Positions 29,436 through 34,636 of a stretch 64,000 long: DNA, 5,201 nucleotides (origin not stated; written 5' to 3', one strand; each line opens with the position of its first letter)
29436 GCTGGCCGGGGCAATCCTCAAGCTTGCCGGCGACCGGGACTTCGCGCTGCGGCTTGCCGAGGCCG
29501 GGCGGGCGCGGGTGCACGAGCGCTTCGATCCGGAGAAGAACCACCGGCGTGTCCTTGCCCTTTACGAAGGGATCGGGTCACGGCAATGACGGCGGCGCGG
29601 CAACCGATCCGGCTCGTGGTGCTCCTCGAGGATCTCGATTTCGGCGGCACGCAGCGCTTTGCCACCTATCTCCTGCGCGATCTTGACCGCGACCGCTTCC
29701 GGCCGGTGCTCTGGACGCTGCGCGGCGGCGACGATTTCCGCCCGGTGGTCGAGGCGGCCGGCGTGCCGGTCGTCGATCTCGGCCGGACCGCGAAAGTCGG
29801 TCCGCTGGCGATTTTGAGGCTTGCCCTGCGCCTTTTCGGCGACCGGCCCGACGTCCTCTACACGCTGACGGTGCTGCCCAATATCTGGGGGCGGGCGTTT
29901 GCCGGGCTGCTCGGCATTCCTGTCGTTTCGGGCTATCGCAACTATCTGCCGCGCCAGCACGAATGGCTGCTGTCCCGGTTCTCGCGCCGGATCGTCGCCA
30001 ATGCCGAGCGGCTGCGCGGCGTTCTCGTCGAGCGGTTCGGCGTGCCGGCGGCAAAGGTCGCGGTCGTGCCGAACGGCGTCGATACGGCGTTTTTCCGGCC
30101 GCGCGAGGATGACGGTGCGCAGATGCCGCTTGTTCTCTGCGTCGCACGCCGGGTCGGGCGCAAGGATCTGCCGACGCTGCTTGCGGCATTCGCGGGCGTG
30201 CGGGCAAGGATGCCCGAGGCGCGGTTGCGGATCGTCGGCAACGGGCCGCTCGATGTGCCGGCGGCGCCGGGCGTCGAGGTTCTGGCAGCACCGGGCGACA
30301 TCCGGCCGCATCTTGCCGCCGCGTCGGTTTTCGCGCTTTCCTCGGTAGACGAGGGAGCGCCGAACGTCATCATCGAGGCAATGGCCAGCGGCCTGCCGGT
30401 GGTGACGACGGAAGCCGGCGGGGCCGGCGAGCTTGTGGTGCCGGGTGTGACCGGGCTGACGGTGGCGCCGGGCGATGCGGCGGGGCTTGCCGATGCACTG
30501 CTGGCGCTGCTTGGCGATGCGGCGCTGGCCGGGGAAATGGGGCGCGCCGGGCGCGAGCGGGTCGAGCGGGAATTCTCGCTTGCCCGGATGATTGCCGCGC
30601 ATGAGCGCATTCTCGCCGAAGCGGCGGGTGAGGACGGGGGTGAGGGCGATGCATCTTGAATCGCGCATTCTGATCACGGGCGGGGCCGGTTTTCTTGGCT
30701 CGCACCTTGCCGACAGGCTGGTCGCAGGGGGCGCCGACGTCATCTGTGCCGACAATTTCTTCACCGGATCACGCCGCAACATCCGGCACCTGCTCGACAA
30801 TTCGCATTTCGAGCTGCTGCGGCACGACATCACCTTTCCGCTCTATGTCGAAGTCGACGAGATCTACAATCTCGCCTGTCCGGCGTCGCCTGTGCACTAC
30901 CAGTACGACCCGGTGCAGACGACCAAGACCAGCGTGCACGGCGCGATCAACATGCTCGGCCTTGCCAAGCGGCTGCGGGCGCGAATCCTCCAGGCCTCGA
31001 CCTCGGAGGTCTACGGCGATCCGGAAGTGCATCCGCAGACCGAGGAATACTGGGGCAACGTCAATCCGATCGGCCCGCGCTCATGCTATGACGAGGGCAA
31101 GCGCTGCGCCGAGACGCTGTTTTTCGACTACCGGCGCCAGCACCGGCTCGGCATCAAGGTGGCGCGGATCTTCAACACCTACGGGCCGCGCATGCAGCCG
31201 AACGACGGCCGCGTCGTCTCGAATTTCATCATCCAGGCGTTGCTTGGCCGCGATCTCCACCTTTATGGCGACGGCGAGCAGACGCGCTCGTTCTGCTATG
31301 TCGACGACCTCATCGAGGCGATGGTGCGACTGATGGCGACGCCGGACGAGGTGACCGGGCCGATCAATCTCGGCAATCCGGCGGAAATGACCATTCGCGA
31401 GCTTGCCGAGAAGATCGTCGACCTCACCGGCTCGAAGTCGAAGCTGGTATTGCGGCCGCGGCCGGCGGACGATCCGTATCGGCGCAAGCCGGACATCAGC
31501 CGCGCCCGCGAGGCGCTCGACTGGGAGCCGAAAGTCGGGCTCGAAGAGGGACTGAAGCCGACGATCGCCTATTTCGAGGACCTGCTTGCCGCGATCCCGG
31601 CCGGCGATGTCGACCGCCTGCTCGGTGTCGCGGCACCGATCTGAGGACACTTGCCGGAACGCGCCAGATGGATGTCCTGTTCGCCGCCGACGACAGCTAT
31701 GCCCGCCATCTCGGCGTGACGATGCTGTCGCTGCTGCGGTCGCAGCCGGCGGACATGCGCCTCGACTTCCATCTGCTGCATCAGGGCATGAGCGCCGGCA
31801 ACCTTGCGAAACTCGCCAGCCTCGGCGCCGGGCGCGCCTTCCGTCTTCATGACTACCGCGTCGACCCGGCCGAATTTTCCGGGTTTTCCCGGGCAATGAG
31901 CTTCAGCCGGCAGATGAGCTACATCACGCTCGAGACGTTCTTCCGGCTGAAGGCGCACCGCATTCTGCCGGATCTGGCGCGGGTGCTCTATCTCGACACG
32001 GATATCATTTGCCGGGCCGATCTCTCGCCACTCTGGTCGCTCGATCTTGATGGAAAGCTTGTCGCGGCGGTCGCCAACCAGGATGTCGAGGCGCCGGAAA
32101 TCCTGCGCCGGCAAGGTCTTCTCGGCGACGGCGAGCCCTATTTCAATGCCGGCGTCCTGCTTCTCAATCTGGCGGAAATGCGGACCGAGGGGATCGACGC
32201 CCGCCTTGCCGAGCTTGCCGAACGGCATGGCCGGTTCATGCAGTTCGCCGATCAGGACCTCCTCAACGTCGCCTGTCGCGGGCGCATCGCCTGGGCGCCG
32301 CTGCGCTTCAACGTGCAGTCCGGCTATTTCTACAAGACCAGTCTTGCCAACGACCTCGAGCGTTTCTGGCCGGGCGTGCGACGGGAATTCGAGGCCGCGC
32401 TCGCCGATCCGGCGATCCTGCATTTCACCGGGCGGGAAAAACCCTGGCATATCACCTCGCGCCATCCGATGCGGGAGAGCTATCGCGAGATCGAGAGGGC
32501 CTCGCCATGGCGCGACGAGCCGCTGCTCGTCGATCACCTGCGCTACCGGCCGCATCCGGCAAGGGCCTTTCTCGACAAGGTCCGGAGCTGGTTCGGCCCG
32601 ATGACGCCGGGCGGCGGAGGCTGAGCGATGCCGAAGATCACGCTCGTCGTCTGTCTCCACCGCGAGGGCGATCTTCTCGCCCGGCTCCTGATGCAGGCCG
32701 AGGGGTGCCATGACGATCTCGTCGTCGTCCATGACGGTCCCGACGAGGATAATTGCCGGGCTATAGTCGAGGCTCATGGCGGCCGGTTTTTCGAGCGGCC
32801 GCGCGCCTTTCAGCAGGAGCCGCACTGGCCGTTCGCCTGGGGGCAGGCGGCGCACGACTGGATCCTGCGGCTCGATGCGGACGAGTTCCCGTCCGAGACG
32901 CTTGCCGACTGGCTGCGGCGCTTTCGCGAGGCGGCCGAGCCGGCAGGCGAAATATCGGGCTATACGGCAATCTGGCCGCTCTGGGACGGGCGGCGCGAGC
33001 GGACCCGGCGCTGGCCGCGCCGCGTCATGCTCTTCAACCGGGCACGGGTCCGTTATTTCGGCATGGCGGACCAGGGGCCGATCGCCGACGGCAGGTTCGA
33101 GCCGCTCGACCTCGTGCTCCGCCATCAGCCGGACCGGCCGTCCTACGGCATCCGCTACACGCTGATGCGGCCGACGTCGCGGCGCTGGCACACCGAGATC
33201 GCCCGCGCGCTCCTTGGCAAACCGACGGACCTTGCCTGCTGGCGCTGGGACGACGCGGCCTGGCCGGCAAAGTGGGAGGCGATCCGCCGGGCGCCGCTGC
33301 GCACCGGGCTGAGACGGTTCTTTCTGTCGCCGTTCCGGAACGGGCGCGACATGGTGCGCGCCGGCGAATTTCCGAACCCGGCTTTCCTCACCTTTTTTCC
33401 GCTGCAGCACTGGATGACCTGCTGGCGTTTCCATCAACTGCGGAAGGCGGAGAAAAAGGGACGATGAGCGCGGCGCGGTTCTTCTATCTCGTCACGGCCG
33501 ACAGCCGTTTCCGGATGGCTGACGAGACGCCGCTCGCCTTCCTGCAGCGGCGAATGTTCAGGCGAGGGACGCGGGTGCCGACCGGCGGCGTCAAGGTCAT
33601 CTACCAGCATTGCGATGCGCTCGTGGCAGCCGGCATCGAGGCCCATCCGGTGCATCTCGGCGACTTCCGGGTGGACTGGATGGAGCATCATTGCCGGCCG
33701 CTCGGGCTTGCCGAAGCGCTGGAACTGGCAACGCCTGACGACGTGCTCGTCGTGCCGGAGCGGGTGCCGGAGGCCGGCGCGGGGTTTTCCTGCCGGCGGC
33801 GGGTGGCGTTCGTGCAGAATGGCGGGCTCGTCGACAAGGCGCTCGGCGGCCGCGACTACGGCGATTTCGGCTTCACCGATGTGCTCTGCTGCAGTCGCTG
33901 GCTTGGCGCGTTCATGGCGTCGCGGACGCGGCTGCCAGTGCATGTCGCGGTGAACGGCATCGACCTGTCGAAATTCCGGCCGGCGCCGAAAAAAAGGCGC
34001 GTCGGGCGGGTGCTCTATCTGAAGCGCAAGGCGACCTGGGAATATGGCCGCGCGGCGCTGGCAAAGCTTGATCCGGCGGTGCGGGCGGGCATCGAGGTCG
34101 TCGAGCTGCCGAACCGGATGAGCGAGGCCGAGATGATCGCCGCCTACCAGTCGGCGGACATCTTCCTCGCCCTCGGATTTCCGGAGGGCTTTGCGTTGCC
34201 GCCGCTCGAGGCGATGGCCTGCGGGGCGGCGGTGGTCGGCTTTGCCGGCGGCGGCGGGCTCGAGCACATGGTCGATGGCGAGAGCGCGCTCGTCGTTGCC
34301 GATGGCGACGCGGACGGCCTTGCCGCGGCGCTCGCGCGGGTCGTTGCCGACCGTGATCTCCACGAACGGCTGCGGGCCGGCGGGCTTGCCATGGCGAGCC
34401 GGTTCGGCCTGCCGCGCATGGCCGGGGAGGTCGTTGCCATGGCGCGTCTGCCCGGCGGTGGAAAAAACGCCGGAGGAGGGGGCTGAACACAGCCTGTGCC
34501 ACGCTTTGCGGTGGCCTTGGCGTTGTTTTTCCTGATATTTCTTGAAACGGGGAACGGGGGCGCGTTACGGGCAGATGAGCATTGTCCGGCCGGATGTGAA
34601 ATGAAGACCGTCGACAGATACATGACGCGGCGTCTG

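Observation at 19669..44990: ~25-kb glycan/glycolipid biosynthesis-export supercluster of unusual composition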

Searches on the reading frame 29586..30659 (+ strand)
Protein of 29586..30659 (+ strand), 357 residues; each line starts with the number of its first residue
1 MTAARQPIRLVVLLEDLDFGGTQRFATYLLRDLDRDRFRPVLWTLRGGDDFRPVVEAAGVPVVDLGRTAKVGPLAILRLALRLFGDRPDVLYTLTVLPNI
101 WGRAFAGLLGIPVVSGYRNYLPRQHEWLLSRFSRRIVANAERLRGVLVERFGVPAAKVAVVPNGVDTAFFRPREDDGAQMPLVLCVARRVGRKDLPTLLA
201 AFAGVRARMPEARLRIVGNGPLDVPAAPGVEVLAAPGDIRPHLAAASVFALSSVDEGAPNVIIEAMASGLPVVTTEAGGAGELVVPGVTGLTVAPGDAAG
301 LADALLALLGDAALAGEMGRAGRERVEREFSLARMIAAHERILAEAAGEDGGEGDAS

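Call 7: search_protein_families(library=pfam, proteins=[window:29586-30659:+], max_evalue=0.001)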
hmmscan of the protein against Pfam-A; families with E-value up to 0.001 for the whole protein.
window:29586-30659:+ (357 aa): 5 families
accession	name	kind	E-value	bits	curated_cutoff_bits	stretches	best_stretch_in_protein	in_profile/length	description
PF13692.12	Glyco_trans_1_4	-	7e-29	101.4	27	1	181-311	2-142/142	Glycosyl transferases group 1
PF00534.26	Glycos_transf_1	-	1.5e-23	83.6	26.4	1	179-325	14-172/172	Glycosyl transferases group 1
PF13439.12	Glyco_transf_4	-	8.8e-19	68.6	28.5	1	19-168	1-169/170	Glycosyltransferase Family 4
PF13579.12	Glyco_trans_4_4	-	4.6e-10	40.5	29.7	1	20-164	1-158/158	Glycosyl transferase 4-like domain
PF13524.12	Glyco_trans_1_2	-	2.7e-07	31.1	25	1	207-337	10-140/144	Glycosyl transferase-like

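Call 10: search_protein_families(library=ncbifam, proteins=[window:29586-30659:+], max_evalue=0.00001)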
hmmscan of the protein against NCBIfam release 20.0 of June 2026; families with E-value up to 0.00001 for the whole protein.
window:29586-30659:+ (357 aa): 27 families (the best 25 are shown)
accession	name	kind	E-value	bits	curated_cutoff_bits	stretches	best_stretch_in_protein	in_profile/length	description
TIGR03088.1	stp2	hypoth_equivalog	2.9e-41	141.8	409.05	1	13-343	7-370/374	TIGR03088 family PEP-CTERM/XrtA system glycosyltransferase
NF041876.1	EPS_EpsE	equivalog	2.1e-27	96.4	400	1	238-334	288-384/389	exopolysaccharide biosynthesis GT4 family glycosyltransferase EpsE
TIGR03087.1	stp1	hypoth_equivalog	2.5e-19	69.7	316.65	1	155-344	195-395/397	TIGR03087 family PEP-CTERM/XrtA system glycosyltransferase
TIGR02149.1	glgA_Coryne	subfamily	1.3e-18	67.3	302.4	1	238-335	276-379/391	glycogen synthase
TIGR03999.1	thiol_BshA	equivalog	2.2e-18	66.3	273.7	1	133-344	145-371/375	N-acetyl-alpha-D-glucosaminyl L-malate synthase BshA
NF038011.1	PelF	equivalog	7.7e-18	64.8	100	1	151-341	275-487/489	GT4 family glycosyltransferase PelF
NF011726.0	PRK15179.1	equivalog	3.7e-17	61.9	733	1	248-341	594-689/694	Vi polysaccharide biosynthesis protein TviE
TIGR04063.1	stp3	hypoth_equivalog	5.1e-16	58.6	442.05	1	263-343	312-392/397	TIGR04063 family PEP-CTERM/XrtA system glycosyltransferase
NF053787.1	GlcN_PG_synth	equivalog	7.8e-16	57.9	480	1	149-337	159-350/361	N-acetylglucosaminyl phosphatidylglycerol synthase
TIGR04005.1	wcaL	equivalog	5e-14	52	537.6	1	148-333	189-393/406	colanic acid biosynthesis glycosyltransferase WcaL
TIGR04047.1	MSMEG_0565_glyc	hypoth_equivalog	5e-13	48.9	259.85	1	240-328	271-357/373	MSMEG_0565 family glycosyltransferase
TIGR03449.1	mycothiol_MshA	equivalog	1.1e-12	47.6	462.5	1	243-339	301-396/406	D-inositol-3-phosphate glycosyltransferase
TIGR04157.1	glyco_rSAM_CFB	subfamily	5.9e-12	45.3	400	0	249-338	304-401/406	TIGR04157 family glycosyltransferase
NF038229.1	Glyco4_Geo_Pelo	equivalog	9e-12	44.6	400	1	135-344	112-334/338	GPMC system family 4 glycosyltransferase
NF047684.1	TeichurnBiosyTuaC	equivalog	3.3e-11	42.7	550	1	238-333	282-376/391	teichuronic acid biosynthesis protein TuaC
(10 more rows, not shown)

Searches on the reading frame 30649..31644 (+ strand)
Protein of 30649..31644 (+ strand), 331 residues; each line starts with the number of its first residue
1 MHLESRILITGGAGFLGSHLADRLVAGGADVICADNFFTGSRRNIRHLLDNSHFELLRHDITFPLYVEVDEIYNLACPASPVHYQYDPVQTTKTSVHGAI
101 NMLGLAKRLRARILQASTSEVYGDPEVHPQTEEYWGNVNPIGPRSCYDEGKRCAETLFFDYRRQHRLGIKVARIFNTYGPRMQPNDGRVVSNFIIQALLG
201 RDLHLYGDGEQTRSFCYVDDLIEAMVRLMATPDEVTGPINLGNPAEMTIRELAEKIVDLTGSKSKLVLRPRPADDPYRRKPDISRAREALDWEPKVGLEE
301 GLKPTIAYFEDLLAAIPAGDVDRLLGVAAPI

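Call 8: search_protein_families(library=pfam, proteins=[window:30649-31644:+], max_evalue=0.001)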
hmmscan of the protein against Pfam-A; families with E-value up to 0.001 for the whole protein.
window:30649-31644:+ (331 aa): 5 families
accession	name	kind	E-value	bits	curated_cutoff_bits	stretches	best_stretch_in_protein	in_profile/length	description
PF16363.11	GDP_Man_Dehyd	-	2.6e-53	182.1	27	1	8-303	1-330/332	GDP-mannose 4,6 dehydratase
PF01370.27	Epimerase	-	4.5e-49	167.5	20.9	1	7-242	1-240/240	NAD dependent epimerase/dehydratase family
PF07993.18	NAD_binding_4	-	1.3e-07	31.5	20.1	1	68-195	88-223/258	Male sterility protein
PF04321.23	RmlD_sub_bind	-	9.6e-07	28.6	27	1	6-267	2-238/287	RmlD substrate binding domain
PF01073.25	3Beta_HSD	-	3.3e-05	23.5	22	1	8-226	1-226/280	3-beta hydroxysteroid dehydrogenase/isomerase family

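Call 11: search_protein_families(library=ncbifam, proteins=[window:30649-31644:+], max_evalue=0.00001)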
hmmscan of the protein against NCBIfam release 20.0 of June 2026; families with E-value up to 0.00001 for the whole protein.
window:30649-31644:+ (331 aa): 19 families
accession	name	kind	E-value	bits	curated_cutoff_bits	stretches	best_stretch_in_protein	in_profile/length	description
TIGR01181.1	dTDP_gluc_dehyt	equivalog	3.5e-37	128.2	365.1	1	6-311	1-313/321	dTDP-glucose 4,6-dehydratase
TIGR04180.1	EDH_00030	hypoth_equivalog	5.8e-35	120.8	475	1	7-296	1-296/297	NAD-dependent 4,6-dehydratase LegB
NF008872.0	PRK11908.1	equivalog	7.4e-29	100.9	294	1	6-260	3-271/349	bifunctional UDP-4-keto-pentose/UDP-xylose synthase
NF005998.1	PRK08125.1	equivalog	1.3e-27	96.5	777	1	4-309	315-649/649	bifunctional UDP-4-amino-4-deoxy-L-arabinose formyltransferase/UDP-glucuronic acid oxidase ArnA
TIGR01179.1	galE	equivalog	2.7e-26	92.2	262.3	1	6-303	1-319/332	UDP-glucose 4-epimerase GalE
TIGR02197.1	heptose_epim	equivalog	4.8e-22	78.5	274.6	1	7-306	1-310/316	ADP-glyceromanno-heptose 6-epimerase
NF011728.1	PRK15181.1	equivalog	6.5e-21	74.7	760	1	5-311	16-339/348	Vi polysaccharide biosynthesis UDP-N-acetylglucosaminuronic acid C-4 epimerase TviC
NF007582.0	PRK10217.1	equivalog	8.4e-21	74.4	698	1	102-308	118-330/355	dTDP-glucose 4,6-dehydratase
NF007490.0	PRK10084.1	subfamily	8.4e-20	71.1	649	1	6-309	2-334/361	dTDP-glucose 4,6-dehydratase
NF047922.1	GDPFucSynFcl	equivalog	8.6e-17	61.5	500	1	147-309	134-301/308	GDP-L-fucose synthase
TIGR01472.1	gmd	equivalog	6.1e-13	48.7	415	1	67-234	76-243/342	GDP-mannose 4,6-dehydratase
NF041015.1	UDPsulfquin_syn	equivalog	3.7e-12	45.9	575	1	187-235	236-284/384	UDP-sulfoquinovose synthase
TIGR02622.1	CDP_4_6_dhtase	equivalog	2e-09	37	278.45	1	4-311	4-332/352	CDP-glucose 4,6-dehydratase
TIGR01777.1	yfcH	hypoth_equivalog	3.9e-09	36.5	207.35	0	206-260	188-241/292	TIGR01777 family oxidoreductase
NF007956.0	PRK10675.1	subfamily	6e-09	35.5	394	1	6-302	2-322/338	UDP-glucose 4-epimerase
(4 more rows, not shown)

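Call 67: search_solved_structures(query=window:30649-31644:+, max_evalue=1e-30)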
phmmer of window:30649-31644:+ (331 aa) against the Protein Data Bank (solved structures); distinct sequences matched with E-value up to 1e-30: 10.
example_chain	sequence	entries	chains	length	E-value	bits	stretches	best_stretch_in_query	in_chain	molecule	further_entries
2b69_A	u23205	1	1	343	1.5e-122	412.3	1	5-311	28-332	UDP-glucuronate decarboxylase 1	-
4gll_A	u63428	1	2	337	1.7e-122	412.2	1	5-311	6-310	UDP-glucuronic acid decarboxylase 1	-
4m55_A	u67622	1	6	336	8.8e-122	409.8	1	5-311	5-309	UDP-glucuronic acid decarboxylase 1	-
4lk3_A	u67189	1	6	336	1.2e-121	409.4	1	5-311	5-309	UDP-glucuronic acid decarboxylase 1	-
4zrm_A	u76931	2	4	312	1.4e-41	146.2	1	6-312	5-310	UDP-glucose 4-epimerase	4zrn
7ys8_A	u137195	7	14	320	1.3e-37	133.1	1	6-310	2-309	UDP-glucose 4-epimerase | UDP-glucose 4-epimerase along with EC 5.1.3.2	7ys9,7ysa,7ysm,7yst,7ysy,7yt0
8vr2_A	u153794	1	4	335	1.2e-34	123.4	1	5-309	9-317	NAD-dependent epimerase/dehydratase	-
6wjb_A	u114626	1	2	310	6.3e-32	114.5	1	5-303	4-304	NAD-dependent epimerase/dehydratase family protein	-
6wj9_A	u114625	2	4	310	2.7e-31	112.4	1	5-303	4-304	NAD-dependent epimerase/dehydratase family protein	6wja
6zl6_A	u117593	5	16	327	6.3e-31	111.2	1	6-313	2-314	Epimerase domain-containing protein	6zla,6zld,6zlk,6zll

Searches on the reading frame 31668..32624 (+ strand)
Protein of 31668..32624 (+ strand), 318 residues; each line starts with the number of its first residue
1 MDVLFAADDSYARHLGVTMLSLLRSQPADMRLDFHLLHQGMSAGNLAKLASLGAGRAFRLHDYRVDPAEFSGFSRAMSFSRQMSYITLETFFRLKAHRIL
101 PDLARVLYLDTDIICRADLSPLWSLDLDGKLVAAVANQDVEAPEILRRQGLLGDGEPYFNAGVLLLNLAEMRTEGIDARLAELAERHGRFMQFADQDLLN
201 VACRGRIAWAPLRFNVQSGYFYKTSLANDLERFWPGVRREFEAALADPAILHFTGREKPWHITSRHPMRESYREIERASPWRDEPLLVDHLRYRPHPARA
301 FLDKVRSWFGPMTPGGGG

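Call 8: search_protein_families(library=pfam, proteins=[window:31668-32624:+], max_evalue=0.001)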
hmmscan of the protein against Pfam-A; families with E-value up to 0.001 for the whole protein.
window:31668-32624:+ (318 aa): 2 families
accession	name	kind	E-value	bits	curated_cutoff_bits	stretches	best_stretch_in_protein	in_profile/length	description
PF01501.26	Glyco_transf_8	-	2.8e-43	148.7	24.3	1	3-261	2-250/253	Glycosyl transferase family 8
PF18404.7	Glyco_transf_24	-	0.00032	20.6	25.7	1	100-134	92-127/268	Glucosyltransferase 24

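Call 11: search_protein_families(library=ncbifam, proteins=[window:31668-32624:+], max_evalue=0.00001)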
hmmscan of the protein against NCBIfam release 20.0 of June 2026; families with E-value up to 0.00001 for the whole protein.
window:31668-32624:+ (318 aa): 1 family
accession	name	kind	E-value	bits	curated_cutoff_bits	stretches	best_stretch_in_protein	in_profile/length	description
NF011718.0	PRK15171.1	equivalog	2.7e-25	89.2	461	1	2-288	29-300/337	lipopolysaccharide 3-alpha-galactosyltransferase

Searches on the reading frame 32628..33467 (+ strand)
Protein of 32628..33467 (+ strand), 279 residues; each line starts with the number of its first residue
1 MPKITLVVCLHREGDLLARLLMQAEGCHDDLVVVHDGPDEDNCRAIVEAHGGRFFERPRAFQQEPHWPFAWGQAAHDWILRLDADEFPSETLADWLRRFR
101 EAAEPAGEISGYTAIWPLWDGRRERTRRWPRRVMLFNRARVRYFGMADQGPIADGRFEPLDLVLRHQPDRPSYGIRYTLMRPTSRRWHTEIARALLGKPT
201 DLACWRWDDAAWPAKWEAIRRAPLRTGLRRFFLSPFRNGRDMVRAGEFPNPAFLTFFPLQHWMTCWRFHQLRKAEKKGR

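Call 8: search_protein_families(library=pfam, proteins=[window:32628-33467:+], max_evalue=0.001)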
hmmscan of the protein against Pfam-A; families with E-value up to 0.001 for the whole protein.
window:32628-33467:+ (279 aa): 1 family
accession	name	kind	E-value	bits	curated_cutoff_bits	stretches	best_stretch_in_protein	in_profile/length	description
PF00535.33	Glycos_transf_2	-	1.5e-06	28.7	23.3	1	8-105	4-105/168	Glycosyl transferase family 2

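Call 11: search_protein_families(library=ncbifam, proteins=[window:32628-33467:+], max_evalue=0.00001)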
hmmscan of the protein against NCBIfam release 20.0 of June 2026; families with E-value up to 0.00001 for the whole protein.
window:32628-33467:+ (279 aa): 0 families

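Call 16: search_protein_families(library=pfam, proteins=[window:32628-33467:+], max_evalue=1)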
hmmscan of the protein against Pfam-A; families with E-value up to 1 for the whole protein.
window:32628-33467:+ (279 aa): 2 families
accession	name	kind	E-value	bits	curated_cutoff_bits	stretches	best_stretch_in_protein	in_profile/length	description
PF00535.33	Glycos_transf_2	-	1.5e-06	28.7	23.3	1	8-105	4-105/168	Glycosyl transferase family 2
PF13704.12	Glyco_tranf_2_4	-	0.0057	17.6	27.5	1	13-87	3-83/98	Glycosyl transferase family 2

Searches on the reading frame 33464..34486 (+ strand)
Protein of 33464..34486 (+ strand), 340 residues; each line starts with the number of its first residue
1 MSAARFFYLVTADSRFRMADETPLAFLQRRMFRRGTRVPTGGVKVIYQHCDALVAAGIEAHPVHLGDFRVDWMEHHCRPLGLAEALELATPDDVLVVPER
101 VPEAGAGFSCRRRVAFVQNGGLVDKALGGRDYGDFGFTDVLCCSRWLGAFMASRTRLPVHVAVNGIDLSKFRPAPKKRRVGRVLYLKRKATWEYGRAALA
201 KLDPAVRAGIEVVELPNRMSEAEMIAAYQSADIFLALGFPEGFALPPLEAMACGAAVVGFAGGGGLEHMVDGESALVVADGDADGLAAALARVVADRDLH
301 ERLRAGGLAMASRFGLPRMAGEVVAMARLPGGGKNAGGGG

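Call 8: search_protein_families(library=pfam, proteins=[window:33464-34486:+], max_evalue=0.001)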
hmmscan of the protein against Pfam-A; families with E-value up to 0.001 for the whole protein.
window:33464-34486:+ (340 aa): 3 families
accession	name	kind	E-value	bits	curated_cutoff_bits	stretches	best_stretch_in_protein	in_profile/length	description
PF00534.26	Glycos_transf_1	-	9.3e-17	61.5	26.4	1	212-305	74-167/172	Glycosyl transferases group 1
PF13692.12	Glyco_trans_1_4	-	7.8e-15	55.8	27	1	208-296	55-142/142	Glycosyl transferases group 1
PF13524.12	Glyco_trans_1_2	-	1.3e-06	28.9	25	1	215-309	31-127/144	Glycosyl transferase-like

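Call 11: search_protein_families(library=ncbifam, proteins=[window:33464-34486:+], max_evalue=0.00001)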
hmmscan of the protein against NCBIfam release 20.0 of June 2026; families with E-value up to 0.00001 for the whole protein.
window:33464-34486:+ (340 aa): 8 families
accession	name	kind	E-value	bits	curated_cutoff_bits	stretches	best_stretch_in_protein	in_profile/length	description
TIGR04047.1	MSMEG_0565_glyc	hypoth_equivalog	9.9e-12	44.6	259.85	1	210-321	256-365/373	MSMEG_0565 family glycosyltransferase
TIGR03449.1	mycothiol_MshA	equivalog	1.2e-11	44.2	462.5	1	209-322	281-395/406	D-inositol-3-phosphate glycosyltransferase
TIGR02149.1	glgA_Coryne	subfamily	1.7e-11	43.9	302.4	1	199-320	255-380/391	glycogen synthase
NF041876.1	EPS_EpsE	equivalog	3.4e-11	43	400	1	212-309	277-374/389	exopolysaccharide biosynthesis GT4 family glycosyltransferase EpsE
TIGR03088.1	stp2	hypoth_equivalog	3e-10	39.7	409.05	1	212-322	256-365/374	TIGR03088 family PEP-CTERM/XrtA system glycosyltransferase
NF053787.1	GlcN_PG_synth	equivalog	1.1e-09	37.6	480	1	216-300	246-329/361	N-acetylglucosaminyl phosphatidylglycerol synthase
TIGR03999.1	thiol_BshA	equivalog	6.1e-09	35.3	273.7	1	226-314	268-357/375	N-acetyl-alpha-D-glucosaminyl L-malate synthase BshA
TIGR04063.1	stp3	hypoth_equivalog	3.2e-06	26.3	442.05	1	245-308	309-372/397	TIGR04063 family PEP-CTERM/XrtA system glycosyltransferase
